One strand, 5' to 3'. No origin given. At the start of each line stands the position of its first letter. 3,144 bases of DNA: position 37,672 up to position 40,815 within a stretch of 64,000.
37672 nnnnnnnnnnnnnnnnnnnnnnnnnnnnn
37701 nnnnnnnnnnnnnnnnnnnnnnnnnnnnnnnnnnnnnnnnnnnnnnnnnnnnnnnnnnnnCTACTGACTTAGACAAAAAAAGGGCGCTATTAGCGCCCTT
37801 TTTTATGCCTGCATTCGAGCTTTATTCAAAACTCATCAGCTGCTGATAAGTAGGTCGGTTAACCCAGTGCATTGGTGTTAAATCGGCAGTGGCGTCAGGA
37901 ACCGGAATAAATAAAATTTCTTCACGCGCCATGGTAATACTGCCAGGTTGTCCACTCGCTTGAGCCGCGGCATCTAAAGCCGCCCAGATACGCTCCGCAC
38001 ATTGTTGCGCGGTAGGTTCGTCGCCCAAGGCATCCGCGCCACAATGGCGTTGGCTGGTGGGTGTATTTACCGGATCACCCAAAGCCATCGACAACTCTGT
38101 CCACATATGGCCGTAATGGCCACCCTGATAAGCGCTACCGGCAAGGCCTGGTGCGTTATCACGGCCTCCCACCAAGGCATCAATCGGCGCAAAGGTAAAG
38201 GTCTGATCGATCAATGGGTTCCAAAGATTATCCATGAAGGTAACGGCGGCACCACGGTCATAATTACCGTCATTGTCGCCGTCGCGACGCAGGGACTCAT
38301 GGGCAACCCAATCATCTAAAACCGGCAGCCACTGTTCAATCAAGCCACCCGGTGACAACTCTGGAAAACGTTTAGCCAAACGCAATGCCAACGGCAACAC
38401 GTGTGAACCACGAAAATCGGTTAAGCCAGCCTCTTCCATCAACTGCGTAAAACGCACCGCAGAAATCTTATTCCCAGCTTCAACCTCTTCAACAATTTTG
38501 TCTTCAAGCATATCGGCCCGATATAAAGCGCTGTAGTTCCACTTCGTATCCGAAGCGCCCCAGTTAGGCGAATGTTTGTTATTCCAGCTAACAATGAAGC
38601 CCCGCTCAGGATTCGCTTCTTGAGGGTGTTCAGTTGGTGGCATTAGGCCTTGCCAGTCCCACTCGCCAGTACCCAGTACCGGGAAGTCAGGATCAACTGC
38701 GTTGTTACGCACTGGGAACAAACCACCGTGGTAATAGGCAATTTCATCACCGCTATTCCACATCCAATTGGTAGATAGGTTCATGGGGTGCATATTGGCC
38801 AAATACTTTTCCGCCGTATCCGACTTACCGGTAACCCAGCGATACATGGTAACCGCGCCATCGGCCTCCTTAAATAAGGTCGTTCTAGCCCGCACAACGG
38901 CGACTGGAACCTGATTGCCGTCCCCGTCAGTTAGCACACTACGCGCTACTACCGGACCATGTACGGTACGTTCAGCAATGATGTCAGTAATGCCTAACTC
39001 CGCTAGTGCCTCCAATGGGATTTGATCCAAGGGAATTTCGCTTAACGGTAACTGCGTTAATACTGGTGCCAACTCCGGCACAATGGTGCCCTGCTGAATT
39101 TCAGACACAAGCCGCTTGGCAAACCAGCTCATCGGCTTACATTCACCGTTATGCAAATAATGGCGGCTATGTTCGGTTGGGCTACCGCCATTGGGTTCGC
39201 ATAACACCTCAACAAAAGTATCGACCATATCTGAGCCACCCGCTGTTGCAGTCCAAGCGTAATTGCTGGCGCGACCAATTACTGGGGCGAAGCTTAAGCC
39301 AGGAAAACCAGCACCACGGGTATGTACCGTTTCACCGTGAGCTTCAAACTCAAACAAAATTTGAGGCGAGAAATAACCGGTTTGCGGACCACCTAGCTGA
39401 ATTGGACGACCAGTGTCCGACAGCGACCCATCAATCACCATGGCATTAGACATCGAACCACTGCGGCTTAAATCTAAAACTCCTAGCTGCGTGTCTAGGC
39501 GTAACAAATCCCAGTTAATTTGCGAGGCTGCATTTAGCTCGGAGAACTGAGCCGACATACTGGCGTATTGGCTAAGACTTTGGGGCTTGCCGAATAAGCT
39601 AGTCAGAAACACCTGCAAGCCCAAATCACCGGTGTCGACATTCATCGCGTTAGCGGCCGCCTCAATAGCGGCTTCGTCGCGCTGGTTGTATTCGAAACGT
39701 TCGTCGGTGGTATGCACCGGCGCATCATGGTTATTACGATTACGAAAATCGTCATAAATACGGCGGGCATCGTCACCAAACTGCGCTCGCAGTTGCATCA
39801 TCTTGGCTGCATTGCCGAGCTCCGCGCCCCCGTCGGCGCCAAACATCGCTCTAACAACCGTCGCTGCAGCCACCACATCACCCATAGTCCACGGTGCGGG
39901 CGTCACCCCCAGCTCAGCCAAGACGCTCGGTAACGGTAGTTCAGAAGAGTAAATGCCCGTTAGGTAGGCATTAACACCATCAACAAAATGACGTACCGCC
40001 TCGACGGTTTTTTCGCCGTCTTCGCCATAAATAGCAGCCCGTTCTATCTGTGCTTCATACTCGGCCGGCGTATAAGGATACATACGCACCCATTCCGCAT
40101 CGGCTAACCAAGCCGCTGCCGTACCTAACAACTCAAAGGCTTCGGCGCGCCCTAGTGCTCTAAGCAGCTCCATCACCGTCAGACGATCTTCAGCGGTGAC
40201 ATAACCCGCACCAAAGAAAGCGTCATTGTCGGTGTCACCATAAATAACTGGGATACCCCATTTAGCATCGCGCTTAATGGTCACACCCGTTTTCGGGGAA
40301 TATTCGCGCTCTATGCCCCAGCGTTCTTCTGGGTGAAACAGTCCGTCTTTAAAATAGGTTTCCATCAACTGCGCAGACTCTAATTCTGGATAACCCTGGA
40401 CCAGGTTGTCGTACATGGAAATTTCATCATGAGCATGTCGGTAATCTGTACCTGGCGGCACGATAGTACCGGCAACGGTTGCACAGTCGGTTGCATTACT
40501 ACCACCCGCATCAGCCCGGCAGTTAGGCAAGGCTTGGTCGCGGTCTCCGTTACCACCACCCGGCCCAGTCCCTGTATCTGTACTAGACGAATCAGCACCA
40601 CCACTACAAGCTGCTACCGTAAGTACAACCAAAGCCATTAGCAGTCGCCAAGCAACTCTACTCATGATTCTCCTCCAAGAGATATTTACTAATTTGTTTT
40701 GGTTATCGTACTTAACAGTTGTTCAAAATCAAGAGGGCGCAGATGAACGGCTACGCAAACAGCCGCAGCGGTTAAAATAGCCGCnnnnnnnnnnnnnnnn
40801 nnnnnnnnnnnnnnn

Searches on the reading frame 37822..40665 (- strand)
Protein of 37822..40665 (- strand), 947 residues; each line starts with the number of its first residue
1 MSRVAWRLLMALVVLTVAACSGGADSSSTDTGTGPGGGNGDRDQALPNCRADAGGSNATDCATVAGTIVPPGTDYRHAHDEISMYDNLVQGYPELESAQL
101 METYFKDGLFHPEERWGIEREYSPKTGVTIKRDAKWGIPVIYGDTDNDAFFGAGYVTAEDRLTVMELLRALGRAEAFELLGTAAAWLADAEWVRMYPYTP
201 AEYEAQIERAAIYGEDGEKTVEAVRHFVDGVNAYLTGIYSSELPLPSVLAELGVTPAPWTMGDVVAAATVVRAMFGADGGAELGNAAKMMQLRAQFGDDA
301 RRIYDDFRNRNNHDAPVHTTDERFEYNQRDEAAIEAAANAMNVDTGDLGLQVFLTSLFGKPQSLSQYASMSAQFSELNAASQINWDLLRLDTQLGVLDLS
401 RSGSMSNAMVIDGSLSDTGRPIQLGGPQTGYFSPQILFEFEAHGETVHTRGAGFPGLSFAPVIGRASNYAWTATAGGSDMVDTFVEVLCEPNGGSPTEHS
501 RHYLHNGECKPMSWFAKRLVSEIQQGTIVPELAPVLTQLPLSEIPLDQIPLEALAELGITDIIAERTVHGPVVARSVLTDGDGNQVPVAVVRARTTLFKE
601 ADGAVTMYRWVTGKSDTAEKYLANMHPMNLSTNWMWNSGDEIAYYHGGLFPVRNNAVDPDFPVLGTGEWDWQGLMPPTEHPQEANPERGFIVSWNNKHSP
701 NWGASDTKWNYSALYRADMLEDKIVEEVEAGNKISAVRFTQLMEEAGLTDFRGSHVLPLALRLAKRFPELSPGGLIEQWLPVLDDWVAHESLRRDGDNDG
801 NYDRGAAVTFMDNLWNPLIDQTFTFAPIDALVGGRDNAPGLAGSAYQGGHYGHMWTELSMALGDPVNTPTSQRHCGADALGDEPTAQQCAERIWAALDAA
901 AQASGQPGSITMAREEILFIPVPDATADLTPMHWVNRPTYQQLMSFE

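Call 3: search_protein_families(library=pfam, proteins=[window:37822-40665:-], max_evalue=0.01)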
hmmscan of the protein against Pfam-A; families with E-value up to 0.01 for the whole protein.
window:37822-40665:- (947 aa): 1 family
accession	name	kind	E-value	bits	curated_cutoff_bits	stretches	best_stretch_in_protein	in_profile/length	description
PF01804.23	Penicil_amidase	-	8.8e-86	289.8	21.3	1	128-903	2-560/675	Penicillin amidase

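Call 6: search_protein_families(library=ncbifam, proteins=[window:37822-40665:-], max_evalue=0.01)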
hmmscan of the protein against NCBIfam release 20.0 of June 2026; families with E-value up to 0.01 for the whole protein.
window:37822-40665:- (947 aa): 0 families

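Call 7: find_encoding_contigs(protein=window:37822-40665:-, flank=10000, max_places=6)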
Protein window:37822-40665:- (947 aa): 8 contigs read that carry it; 5 places shown.
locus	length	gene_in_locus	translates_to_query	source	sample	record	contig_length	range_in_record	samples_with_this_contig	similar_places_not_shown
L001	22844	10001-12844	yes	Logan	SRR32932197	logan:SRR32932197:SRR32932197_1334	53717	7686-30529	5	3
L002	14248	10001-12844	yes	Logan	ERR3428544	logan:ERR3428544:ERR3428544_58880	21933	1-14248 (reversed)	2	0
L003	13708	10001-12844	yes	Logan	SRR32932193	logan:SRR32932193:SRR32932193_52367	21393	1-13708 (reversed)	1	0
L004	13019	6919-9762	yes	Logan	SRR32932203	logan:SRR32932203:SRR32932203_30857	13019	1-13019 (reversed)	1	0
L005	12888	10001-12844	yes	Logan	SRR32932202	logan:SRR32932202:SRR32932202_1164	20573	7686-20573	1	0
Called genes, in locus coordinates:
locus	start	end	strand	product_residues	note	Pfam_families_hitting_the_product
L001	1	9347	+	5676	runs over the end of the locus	?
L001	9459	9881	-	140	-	PF06853:DUF1249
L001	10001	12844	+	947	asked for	PF01804:Penicil_amidase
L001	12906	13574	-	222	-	PF00392:GntR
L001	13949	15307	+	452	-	PF03600:CitMHS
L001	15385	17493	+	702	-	PF04879:Molybdop_Fe4S4, PF00384:Molybdopterin, PF01568:Molydop_binding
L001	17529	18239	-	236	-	PF04172:LrgB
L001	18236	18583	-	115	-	PF03788:LrgA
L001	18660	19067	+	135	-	PF02472:ExbD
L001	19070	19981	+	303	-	PF12146:Hydrolase_4, PF00561:Abhydrolase_1, PF12697:Abhydrolase_6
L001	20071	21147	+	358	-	PF04613:LpxD, PF25084:LbH_EIF2B (faint), PF25087:GMPPB_C (weak), PF14602:Hexapep_2 (faint), PF00132:Hexapep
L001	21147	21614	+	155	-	PF22817:ApeP-like, PF07977:FabA, PF22818:ApeI-like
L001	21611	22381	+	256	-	PF25084:LbH_EIF2B (faint), PF25087:GMPPB_C (faint), PF00132:Hexapep, PF13720:Acetyltransf_11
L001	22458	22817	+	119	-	PF13560:HTH_31, PF01381:HTH_3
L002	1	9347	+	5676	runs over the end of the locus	?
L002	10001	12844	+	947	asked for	PF01804:Penicil_amidase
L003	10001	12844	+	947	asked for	PF01804:Penicil_amidase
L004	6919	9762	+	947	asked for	PF01804:Penicil_amidase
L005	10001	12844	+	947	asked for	PF01804:Penicil_amidase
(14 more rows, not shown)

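Call 9: find_homologous_proteins(query=window:37822-40665:-, max_evalue=1e-10)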
Query window:37822-40665:- (947 aa): 333 proteins with E <= 1e-10 among 8000 candidates; the best 120 are listed.
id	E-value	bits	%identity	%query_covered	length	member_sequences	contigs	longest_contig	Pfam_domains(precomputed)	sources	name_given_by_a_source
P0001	0.0e+0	2186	100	99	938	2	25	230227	PF01804.24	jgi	jgi:acyl-homoserine lactone acylase PvdQ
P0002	0.0e+0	1881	84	100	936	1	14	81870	PF01804.24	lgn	-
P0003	0.0e+0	1600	73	98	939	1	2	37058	PF01804.24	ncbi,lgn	-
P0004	0.0e+0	1565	71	98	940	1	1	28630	PF01804.24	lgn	-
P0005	0.0e+0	1549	71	99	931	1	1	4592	PF01804.24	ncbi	-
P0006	0.0e+0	1541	71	99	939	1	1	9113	PF01804.24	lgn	-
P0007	0.0e+0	1537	72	97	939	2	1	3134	PF01804.24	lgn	-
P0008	0.0e+0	1521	69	98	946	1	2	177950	PF01804.24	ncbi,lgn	ncbi:MAG: penicillin acylase family protein [Oceanococcus sp.]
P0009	0.0e+0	1507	70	99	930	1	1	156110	PF01804.24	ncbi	-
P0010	0.0e+0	1495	68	99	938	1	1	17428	PF01804.24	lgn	-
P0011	0.0e+0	1490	69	99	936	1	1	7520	PF01804.24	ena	-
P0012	6.7e-255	867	49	94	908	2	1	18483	PF01804.24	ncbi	-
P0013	4.7e-253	861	48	99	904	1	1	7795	PF01804.24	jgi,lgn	jgi:acyl-homoserine lactone acylase PvdQ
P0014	2.0e-248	845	48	93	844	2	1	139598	PF01804.24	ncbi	ncbi:MAG: penicillin acylase family protein [Actinomycetota bacterium]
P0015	6.1e-245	834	48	94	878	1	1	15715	PF01804.24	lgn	-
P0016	1.3e-241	823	47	94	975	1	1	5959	PF01804.24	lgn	-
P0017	8.4e-241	820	48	96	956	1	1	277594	PF01804.24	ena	-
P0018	1.4e-239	816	46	94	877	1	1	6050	PF01804.24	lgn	-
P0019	6.7e-237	807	47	94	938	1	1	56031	PF01804.24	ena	-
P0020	4.0e-236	805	48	94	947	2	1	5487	PF01804.24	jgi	jgi:acyl-homoserine lactone acylase PvdQ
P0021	1.4e-235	803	46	99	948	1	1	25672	PF01804.24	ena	-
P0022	3.0e-235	802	47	94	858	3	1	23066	PF01804.24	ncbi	-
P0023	3.6e-235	801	48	94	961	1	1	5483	PF01804.24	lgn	-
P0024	7.3e-235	800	47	94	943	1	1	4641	PF01804.24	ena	-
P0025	5.8e-234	797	47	94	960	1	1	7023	PF01804.24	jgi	jgi:acyl-homoserine lactone acylase PvdQ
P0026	6.7e-233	794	46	95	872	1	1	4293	PF01804.24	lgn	-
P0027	2.1e-230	786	47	94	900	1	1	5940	PF01804.24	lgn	-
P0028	3.2e-230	785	48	94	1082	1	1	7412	PF01804.24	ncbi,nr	ncbi:MAG TPA: penicillin acylase family protein, partial [Solirubrobacteraceae bacterium]|nr:penicil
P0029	1.4e-229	783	47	95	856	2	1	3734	PF01804.24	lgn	-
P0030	3.0e-229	782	45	94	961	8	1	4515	PF01804.24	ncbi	-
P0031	3.1e-229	782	44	99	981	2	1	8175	PF01804.24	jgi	jgi:acyl-homoserine lactone acylase PvdQ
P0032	4.5e-229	781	46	94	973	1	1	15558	PF01804.24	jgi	jgi:acyl-homoserine lactone acylase PvdQ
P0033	4.8e-229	781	47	94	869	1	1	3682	PF01804.24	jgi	jgi:acyl-homoserine lactone acylase PvdQ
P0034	2.6e-228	779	46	94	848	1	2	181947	PF01804.24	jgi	jgi:acyl-homoserine lactone acylase PvdQ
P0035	3.6e-228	778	47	94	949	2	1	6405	PF01804.24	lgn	-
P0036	5.0e-228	778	46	94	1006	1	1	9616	PF01804.24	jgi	jgi:acyl-homoserine lactone acylase PvdQ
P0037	6.2e-228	777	46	93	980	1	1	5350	PF01804.24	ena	-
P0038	1.6e-227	776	45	100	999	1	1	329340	PF01804.24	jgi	jgi:acyl-homoserine lactone acylase PvdQ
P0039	3.7e-226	772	46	94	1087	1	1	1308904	PF01804.24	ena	-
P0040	6.4e-226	771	46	94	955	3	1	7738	PF01804.24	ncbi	-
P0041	2.6e-225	769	46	94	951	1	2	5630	PF01804.24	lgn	-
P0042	5.5e-225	768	46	100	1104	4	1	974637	PF01804.24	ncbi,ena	-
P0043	1.5e-224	766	46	93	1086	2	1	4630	PF01804.24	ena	-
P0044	3.5e-224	765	47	94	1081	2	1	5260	PF01804.24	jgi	jgi:acyl-homoserine lactone acylase PvdQ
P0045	4.5e-224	765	46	94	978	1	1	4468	PF01804.24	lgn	-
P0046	4.9e-224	765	46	94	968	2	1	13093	PF01804.24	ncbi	-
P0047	8.0e-224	764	46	94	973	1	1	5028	PF01804.24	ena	-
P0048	2.6e-223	762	46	95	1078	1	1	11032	PF01804.24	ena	-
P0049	3.4e-223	762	46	94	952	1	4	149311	PF01804.24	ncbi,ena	-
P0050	7.4e-223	761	46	94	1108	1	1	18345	PF01804.24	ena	-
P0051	8.4e-223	761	46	93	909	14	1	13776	PF01804.24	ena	-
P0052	2.4e-222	759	45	94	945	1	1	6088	PF01804.24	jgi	jgi:acyl-homoserine lactone acylase PvdQ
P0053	2.7e-222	759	46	93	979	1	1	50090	PF01804.24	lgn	-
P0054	4.8e-222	758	45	94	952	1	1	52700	PF01804.24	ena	-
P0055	4.8e-222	758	46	94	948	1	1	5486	PF01804.24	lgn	-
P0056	5.4e-222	758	45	93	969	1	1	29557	PF01804.24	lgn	-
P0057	1.1e-221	757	46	93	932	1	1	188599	PF01804.24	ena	-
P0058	1.3e-221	757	44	93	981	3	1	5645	PF01804.24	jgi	jgi:acyl-homoserine lactone acylase PvdQ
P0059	2.6e-221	756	45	94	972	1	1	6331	PF01804.24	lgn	-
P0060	7.3e-221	754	46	94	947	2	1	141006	PF01804.24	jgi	jgi:acyl-homoserine lactone acylase PvdQ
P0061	1.0e-220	754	46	93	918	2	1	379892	PF01804.24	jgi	-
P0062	1.3e-220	753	46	94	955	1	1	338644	PF01804.24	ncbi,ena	-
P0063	1.5e-220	753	45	94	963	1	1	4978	PF01804.24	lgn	-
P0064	2.5e-220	752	46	94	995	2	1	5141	PF01804.24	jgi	jgi:acyl-homoserine lactone acylase PvdQ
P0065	3.5e-220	752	45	94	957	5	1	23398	PF01804.24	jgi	jgi:acyl-homoserine lactone acylase PvdQ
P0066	4.1e-220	752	45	94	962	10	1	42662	PF01804.24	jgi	jgi:acyl-homoserine lactone acylase PvdQ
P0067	4.7e-220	751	45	94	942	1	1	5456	PF01804.24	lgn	-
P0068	5.0e-220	751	45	94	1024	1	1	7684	PF01804.24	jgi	jgi:acyl-homoserine lactone acylase PvdQ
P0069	1.2e-219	750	45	95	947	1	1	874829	PF01804.24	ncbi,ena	-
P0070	2.0e-219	749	45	94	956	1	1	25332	PF01804.24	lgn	-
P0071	2.8e-219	749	45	94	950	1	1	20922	PF01804.24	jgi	jgi:acyl-homoserine lactone acylase PvdQ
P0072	4.5e-219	748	44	94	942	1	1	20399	PF01804.24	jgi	jgi:acyl-homoserine lactone acylase PvdQ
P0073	2.5e-218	746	45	93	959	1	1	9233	PF01804.24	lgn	-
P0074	4.2e-218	745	45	94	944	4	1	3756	PF01804.24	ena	-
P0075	9.3e-218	744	45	94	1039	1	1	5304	PF01804.24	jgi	jgi:acyl-homoserine lactone acylase PvdQ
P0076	1.9e-217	743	45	94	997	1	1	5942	PF01804.24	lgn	-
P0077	3.6e-217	742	45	94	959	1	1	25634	PF01804.24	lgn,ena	-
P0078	4.9e-217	741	45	94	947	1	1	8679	PF01804.24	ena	-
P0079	1.2e-216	740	45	94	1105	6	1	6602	PF01804.24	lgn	-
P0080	3.2e-216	739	45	94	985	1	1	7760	PF01804.24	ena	-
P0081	4.3e-216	738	44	93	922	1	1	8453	PF01804.24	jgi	jgi:acyl-homoserine lactone acylase PvdQ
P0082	4.4e-216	738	45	94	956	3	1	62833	PF01804.24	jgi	jgi:acyl-homoserine lactone acylase PvdQ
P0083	1.2e-215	737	44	93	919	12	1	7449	PF01804.24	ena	-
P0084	2.4e-215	736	44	93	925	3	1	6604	PF01804.24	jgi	jgi:acyl-homoserine lactone acylase PvdQ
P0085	2.5e-215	736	45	94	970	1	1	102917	PF01804.24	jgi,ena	-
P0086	2.5e-215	736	44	94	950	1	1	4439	PF01804.24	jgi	jgi:acyl-homoserine lactone acylase PvdQ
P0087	2.5e-215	736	45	93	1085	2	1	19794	PF01804.24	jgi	jgi:acyl-homoserine lactone acylase PvdQ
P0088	2.9e-215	736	44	99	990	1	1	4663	PF01804.24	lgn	-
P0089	7.5e-215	734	44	94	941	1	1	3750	PF01804.24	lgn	-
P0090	8.4e-215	734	44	94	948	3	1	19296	PF01804.24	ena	-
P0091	1.4e-214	733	45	94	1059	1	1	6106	PF01804.24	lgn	-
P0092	5.6e-214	731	45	94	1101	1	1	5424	PF01804.24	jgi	jgi:acyl-homoserine lactone acylase PvdQ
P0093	6.4e-214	731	45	94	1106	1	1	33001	PF01804.24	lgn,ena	-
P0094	2.8e-213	729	44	94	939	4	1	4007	PF01804.24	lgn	-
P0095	4.5e-213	728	47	94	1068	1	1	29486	PF01804.24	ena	-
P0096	9.2e-213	727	43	100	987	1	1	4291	PF01804.24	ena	-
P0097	2.5e-212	726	41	94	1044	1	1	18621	PF01804.24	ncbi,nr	ncbi:MAG: penicillin acylase family protein [Actinobacteria bacterium]|nr:penicillin acylase family 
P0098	4.7e-212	725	44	94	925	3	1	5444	PF01804.24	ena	-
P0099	1.3e-211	723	44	94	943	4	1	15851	PF01804.24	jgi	jgi:acyl-homoserine lactone acylase PvdQ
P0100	2.0e-211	723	43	94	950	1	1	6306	PF01804.24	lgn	-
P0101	3.5e-211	722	44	94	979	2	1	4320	PF01804.24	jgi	-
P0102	3.8e-211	722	44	94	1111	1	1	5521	PF01804.24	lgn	-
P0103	5.0e-211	722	44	96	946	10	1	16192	PF01804.24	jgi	jgi:acyl-homoserine lactone acylase PvdQ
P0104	3.7e-210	719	44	94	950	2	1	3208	PF01804.24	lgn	-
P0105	4.5e-210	718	44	94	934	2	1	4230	PF01804.24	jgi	jgi:acyl-homoserine lactone acylase PvdQ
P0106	5.1e-210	718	44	94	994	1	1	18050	PF01804.24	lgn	-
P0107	7.1e-210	718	44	93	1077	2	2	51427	PF01804.24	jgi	jgi:acyl-homoserine lactone acylase PvdQ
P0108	3.2e-209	716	45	74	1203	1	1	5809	PF01804.24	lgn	-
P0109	1.1e-208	714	44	93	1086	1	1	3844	PF01804.24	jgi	jgi:acyl-homoserine lactone acylase PvdQ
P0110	2.0e-208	713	45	94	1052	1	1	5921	PF01804.24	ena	-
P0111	2.4e-208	713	44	94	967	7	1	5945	PF01804.24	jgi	jgi:acyl-homoserine lactone acylase PvdQ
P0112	4.1e-208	712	43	94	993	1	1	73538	PF01804.24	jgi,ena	-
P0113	1.3e-207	710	44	94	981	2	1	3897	PF01804.24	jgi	-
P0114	5.8e-207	708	43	94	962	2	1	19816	PF01804.24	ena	-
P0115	2.2e-205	703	44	94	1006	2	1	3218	PF01804.24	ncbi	-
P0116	1.0e-204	701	44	94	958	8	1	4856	PF01804.24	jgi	jgi:acyl-homoserine lactone acylase PvdQ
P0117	3.5e-204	699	42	95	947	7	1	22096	PF01804.24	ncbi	-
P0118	4.1e-204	699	43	93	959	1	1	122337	PF01804.24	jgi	jgi:acyl-homoserine lactone acylase PvdQ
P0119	7.7e-204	698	44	94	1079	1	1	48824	PF01804.24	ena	-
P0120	2.2e-197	676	43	94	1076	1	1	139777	PF01804.24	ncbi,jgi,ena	ncbi:MAG TPA: penicillin acylase family protein [Acidimicrobiales bacterium]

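Call 10: find_encoding_contigs(protein=P0002, flank=10000, max_places=2)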
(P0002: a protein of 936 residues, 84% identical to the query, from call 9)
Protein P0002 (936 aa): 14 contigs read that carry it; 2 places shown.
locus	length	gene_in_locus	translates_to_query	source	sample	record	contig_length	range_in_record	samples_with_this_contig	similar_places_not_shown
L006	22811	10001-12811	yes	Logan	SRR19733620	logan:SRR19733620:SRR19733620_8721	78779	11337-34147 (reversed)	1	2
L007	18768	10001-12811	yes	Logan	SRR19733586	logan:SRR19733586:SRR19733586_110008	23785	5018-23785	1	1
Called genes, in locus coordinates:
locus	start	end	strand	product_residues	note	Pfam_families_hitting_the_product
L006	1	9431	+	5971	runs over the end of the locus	PF03160:Calx-beta, PF02412:TSP_3 (faint), PF03160:Calx-beta (weak), PF04734:Ceramidase_alk (faint), PF02129:Peptidase_S15 (weak)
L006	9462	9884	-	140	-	PF06853:DUF1249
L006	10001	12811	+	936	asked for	PF01804:Penicil_amidase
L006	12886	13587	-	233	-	PF00392:GntR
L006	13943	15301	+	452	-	PF03600:CitMHS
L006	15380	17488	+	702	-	PF04879:Molybdop_Fe4S4, PF00384:Molybdopterin, PF01568:Molydop_binding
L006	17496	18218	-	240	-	PF04172:LrgB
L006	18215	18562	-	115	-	PF03788:LrgA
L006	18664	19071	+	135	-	PF02472:ExbD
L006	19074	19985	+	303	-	PF12146:Hydrolase_4, PF00561:Abhydrolase_1, PF12697:Abhydrolase_6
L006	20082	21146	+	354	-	PF04613:LpxD, PF25084:LbH_EIF2B (faint), PF25087:GMPPB_C (weak), PF14602:Hexapep_2 (faint), PF25087:GMPPB_C (weak), PF00132:Hexapep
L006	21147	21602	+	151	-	PF22817:ApeP-like, PF07977:FabA, PF22818:ApeI-like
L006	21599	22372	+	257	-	PF25084:LbH_EIF2B (faint), PF25087:GMPPB_C (weak), PF00132:Hexapep, PF13720:Acetyltransf_11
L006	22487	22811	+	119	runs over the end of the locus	PF01381:HTH_3, PF13560:HTH_31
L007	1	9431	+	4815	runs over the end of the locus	?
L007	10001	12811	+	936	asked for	PF01804:Penicil_amidase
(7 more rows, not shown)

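Call 11: find_encoding_contigs(protein=P0008, flank=10000, max_places=2)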
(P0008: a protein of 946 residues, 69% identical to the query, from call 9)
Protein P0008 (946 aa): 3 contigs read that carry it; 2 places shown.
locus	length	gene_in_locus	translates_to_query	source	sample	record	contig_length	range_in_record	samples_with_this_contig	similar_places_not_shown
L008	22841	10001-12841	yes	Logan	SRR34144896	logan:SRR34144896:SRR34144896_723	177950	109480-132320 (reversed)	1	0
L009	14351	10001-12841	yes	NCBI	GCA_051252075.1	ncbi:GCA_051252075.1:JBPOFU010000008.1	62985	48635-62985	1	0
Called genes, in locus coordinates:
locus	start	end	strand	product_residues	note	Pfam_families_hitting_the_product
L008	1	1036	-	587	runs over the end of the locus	PF03600:CitMHS, PF02080:TrkA_C, PF00939:Na_sulph_symp (weak), PF03600:CitMHS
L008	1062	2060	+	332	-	PF08279:HTH_11, PF25213:HVO_A0261_N (faint), PF13280:WYL, PF25583:WCX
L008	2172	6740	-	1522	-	PF17803:Cadherin_4 (weak), PF17892:Cadherin_5 (faint), PF17963:Big_9 (weak), PF13517:FG-GAP_3 (faint), PF17803:Cadherin_4 (weak), PF17963:Big_9, PF13385:Laminin_G_3, PF01839:FG-GAP (weak)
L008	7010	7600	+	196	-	PF00440:TetR_N, PF08359:TetR_C_4 (weak)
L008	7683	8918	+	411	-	PF00072:Response_reg, PF12706:Lactamase_B_2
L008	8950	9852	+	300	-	PF03009:GDPD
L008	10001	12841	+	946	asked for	PF01804:Penicil_amidase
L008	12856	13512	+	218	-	PF00881:Nitroreductase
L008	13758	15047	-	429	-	PF04286:DUF445 (weak)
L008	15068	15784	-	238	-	PF14337:Abi_alpha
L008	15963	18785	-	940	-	PF00005:ABC_tran (faint), PF02463:SMC_N (faint), PF13191:AAA_16 (faint), PF13476:AAA_23 (faint), PF13555:AAA_29 (faint), PF20703:nSTAND1 (faint), PF17760:UvrA_inter, PF17755:UvrA_DNA-bind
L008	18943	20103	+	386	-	PF07690:MFS_1, PF00083:Sugar_tr, PF07690:MFS_1 (weak)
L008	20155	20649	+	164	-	PF00436:SSB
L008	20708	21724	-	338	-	PF01008:IF-2B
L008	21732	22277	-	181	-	PF03079:ARD, PF07883:Cupin_2 (weak)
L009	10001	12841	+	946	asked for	PF01804:Penicil_amidase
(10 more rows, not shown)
